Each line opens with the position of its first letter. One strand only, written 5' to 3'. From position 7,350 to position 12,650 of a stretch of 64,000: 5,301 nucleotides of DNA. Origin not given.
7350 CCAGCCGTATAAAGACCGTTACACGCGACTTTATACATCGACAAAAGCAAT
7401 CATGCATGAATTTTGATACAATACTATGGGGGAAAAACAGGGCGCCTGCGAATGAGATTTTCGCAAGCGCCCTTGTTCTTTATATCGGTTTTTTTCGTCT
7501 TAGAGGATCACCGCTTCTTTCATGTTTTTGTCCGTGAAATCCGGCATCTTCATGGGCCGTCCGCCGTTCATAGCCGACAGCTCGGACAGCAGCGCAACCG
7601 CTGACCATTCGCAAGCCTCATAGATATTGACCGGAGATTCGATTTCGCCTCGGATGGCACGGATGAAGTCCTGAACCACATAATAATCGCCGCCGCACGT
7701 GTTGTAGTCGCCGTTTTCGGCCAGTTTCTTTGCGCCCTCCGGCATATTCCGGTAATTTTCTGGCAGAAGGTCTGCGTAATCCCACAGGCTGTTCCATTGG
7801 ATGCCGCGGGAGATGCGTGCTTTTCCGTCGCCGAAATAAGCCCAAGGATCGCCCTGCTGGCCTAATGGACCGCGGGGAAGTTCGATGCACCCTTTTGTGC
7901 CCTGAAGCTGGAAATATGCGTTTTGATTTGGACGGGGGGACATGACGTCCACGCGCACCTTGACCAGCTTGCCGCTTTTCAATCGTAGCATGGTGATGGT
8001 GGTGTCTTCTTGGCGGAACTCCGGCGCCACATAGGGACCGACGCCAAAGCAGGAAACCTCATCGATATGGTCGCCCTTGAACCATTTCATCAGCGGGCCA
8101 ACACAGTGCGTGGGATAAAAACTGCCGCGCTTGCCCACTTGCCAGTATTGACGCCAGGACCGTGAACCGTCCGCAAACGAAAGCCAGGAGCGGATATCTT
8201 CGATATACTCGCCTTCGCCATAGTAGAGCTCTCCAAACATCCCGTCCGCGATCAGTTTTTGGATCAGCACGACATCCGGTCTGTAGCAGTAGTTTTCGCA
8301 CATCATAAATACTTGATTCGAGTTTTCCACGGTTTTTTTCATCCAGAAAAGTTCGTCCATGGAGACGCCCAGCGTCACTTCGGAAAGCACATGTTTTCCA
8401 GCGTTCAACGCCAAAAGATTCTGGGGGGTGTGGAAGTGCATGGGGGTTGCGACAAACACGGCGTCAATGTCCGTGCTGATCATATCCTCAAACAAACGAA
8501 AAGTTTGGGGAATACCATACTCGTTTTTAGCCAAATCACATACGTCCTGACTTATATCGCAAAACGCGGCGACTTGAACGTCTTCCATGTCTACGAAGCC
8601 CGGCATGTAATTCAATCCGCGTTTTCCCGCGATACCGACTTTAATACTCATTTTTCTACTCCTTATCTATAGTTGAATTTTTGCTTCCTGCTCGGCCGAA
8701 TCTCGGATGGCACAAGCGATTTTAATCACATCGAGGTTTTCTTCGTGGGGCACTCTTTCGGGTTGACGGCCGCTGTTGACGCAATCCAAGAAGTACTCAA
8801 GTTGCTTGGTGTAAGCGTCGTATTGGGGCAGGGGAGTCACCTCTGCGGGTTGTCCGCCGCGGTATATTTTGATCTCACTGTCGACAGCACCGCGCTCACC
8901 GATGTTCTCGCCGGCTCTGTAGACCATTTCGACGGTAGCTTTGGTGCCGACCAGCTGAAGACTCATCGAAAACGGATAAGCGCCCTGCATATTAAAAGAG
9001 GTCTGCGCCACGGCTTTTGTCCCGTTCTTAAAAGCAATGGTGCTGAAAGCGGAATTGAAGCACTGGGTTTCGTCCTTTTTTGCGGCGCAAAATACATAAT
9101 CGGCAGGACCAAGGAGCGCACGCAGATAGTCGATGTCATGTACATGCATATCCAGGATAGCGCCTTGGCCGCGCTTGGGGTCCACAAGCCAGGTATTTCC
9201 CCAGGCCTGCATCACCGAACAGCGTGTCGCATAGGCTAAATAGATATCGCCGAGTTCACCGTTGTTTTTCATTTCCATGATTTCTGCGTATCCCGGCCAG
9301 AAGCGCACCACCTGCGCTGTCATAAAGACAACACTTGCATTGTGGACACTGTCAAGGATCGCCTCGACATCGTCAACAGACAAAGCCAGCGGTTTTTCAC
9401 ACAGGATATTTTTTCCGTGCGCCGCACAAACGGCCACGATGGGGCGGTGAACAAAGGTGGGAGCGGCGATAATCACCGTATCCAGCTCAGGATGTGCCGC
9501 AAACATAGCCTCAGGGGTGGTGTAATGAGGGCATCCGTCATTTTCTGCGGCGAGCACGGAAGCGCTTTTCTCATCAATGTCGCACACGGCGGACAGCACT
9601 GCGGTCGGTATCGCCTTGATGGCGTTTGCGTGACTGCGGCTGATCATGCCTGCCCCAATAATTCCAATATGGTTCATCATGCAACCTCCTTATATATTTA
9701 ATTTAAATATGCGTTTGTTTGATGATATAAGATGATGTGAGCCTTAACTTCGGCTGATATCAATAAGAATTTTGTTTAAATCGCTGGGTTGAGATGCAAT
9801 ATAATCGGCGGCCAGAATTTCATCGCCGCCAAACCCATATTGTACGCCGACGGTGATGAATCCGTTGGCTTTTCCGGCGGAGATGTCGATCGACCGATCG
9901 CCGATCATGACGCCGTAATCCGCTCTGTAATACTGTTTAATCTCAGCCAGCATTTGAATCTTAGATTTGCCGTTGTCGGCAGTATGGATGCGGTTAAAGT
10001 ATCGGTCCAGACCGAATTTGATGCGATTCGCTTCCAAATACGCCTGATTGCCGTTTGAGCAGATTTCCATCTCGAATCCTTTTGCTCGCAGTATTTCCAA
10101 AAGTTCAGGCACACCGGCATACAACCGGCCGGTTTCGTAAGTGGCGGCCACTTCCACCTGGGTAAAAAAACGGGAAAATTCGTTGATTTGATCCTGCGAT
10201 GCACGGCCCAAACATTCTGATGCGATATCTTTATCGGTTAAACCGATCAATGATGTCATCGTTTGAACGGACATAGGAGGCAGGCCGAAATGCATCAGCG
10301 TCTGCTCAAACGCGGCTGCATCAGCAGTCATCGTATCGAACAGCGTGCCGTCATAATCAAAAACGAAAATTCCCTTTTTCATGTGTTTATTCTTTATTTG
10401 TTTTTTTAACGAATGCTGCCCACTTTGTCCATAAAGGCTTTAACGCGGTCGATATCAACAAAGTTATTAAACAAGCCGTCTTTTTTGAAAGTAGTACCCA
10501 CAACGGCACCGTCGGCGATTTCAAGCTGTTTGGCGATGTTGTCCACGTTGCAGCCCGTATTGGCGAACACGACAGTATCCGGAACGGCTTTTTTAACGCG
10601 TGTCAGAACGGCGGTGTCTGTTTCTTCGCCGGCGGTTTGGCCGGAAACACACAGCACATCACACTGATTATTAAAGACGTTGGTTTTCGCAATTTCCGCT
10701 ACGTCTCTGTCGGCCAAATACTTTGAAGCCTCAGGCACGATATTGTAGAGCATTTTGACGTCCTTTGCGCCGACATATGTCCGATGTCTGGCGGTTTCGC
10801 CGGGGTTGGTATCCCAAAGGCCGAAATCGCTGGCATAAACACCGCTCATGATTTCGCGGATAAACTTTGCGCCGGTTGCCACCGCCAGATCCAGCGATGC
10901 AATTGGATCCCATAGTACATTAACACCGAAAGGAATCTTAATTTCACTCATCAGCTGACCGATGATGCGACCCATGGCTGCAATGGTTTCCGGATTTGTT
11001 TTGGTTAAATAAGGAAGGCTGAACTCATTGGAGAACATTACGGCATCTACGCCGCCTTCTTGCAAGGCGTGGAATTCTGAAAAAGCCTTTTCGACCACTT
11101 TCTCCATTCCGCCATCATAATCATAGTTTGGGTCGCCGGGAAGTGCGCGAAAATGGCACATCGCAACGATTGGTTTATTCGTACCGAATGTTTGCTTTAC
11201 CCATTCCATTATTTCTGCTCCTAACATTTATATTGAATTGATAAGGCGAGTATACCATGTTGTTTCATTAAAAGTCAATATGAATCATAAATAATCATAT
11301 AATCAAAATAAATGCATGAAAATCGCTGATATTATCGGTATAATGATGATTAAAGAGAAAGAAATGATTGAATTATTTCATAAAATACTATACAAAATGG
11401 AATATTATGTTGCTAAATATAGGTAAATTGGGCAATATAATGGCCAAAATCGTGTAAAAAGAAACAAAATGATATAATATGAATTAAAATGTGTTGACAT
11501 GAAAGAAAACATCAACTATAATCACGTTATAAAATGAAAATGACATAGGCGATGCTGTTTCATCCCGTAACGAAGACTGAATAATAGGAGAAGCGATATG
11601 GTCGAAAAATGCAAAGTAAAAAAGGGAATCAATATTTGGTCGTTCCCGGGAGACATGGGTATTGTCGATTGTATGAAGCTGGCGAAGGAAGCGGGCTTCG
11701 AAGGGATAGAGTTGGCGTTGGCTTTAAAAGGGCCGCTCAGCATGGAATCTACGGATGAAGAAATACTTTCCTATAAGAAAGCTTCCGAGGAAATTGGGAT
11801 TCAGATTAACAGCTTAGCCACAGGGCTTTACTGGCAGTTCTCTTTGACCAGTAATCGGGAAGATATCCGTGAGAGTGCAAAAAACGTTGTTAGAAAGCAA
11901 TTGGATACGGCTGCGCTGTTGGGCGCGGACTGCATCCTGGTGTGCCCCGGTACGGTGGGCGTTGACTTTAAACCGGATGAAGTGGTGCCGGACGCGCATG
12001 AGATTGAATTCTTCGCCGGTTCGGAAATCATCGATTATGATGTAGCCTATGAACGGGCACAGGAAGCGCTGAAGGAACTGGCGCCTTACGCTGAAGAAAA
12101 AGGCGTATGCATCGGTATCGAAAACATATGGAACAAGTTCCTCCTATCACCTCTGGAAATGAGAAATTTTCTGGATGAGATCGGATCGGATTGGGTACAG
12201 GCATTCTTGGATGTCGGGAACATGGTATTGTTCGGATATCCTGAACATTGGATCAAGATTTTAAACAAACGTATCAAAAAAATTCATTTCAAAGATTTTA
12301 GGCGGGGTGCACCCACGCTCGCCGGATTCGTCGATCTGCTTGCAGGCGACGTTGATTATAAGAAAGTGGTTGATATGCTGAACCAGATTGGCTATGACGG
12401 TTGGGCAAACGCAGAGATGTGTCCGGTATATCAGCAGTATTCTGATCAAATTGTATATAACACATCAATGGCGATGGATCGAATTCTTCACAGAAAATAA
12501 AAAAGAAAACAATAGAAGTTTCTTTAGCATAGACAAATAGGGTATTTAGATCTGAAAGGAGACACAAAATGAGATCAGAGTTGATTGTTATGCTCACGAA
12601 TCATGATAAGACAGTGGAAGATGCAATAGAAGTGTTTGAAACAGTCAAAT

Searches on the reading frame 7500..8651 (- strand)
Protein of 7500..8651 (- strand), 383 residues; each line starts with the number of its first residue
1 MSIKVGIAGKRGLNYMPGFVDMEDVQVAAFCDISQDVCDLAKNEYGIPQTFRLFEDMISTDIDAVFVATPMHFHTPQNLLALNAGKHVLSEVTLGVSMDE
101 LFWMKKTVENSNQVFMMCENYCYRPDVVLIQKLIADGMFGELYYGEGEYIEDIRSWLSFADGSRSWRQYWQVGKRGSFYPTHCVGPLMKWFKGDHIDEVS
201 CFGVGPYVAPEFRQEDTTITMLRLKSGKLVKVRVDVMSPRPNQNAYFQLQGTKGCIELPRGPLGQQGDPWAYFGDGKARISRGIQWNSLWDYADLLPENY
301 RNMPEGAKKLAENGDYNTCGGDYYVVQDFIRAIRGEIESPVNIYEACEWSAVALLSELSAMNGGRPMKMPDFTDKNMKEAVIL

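Call 46: search_protein_families(library=pfam, proteins=[window:7500-8651:-], max_evalue=0.0001)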
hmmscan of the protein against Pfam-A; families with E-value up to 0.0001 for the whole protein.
window:7500-8651:- (383 aa): 4 families
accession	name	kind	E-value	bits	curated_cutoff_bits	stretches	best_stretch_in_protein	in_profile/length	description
PF21252.2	Glyco_hydro_109_C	-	3.2e-17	62.9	27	2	130-192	3-79/187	Glycosyl hydrolase 109, C-terminal domain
PF01408.29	GFO_IDH_MocA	-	1.3e-10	42.5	24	1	5-117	6-118/120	Oxidoreductase family, NAD-binding Rossmann fold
PF22725.1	GFO_IDH_MocA_C3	-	1.1e-08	35.5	27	1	130-257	4-124/124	GFO/IDH/MocA C-terminal domain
PF02894.22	GFO_IDH_MocA_C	-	3.6e-05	24.1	22.9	0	132-260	2-129/218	Oxidoreductase family, C-terminal alpha/beta domain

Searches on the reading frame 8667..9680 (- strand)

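Call 73: search_protein_families(library=ncbifam, proteins=[window:8667-9680:-], max_evalue=1e-8)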
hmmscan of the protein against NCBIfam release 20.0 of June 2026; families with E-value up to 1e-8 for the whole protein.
window:8667-9680:- (337 aa): 6 families
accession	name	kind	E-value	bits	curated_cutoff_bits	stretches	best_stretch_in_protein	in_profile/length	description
TIGR04380.1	myo_inos_iolG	equivalog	8.4e-40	136.6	355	1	4-335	3-329/330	inositol 2-dehydrogenase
NF040723.1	UDP-GlcNAcDh_Arch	equivalog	2.3e-29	102.9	450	1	5-324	3-296/302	UDP-N-acetylglucosamine 3-dehydrogenase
NF041392.1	XylDh_Gfo6_Halo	equivalog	1.7e-23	83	350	1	7-337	21-350/350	D-xylose 1-dehydrogenase Gfo6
NF052479.1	LevoglcsnDh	equivalog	4.7e-19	68.3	650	1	4-200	5-212/386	levoglucosan dehydrogenase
NF052679.1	InsChiInosDhIolG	equivalog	4.1e-16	58.9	540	1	1-197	1-191/343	bifunctional inositol 2-dehydrogenase/D-chiro-inositol 1-dehydrogenase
NF008607.0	PRK11579.1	subfamily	3.3e-11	42.8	330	1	4-192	6-191/346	oxidoreductase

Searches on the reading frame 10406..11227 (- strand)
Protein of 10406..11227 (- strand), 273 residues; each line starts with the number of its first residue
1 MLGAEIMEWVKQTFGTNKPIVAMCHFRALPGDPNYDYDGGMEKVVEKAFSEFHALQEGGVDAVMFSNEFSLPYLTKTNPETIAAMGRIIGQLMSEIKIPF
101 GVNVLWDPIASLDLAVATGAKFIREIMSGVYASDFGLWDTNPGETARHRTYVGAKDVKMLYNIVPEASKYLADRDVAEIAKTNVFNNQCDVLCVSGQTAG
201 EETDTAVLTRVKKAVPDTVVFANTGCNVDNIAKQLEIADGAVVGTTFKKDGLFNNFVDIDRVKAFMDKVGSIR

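Call 73: search_protein_families(library=ncbifam, proteins=[window:10406-11227:-], max_evalue=1e-8)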
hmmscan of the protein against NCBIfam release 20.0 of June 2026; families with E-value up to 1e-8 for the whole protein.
window:10406-11227:- (273 aa): 2 families
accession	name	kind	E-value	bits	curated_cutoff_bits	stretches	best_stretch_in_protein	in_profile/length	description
TIGR00259.1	thylakoid_BtpA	subfamily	1.1e-97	326.6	153.4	1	18-271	2-254/257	BtpA/SgcQ family protein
NF045918.1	PhsystIBiosynBtpA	equivalog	2.2e-43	148.5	400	1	11-268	2-259/261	photosystem I biogenesis protein BtpA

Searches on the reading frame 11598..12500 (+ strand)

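Call 46: search_protein_families(library=pfam, proteins=[window:11598-12500:+], max_evalue=0.0001)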
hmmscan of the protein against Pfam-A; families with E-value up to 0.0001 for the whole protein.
window:11598-12500:+ (300 aa): 1 family
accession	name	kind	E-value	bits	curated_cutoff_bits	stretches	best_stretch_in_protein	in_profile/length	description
PF01261.30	AP_endonuc_2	-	1.5e-42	146.5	31.1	1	27-275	2-230/249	Xylose isomerase-like TIM barrel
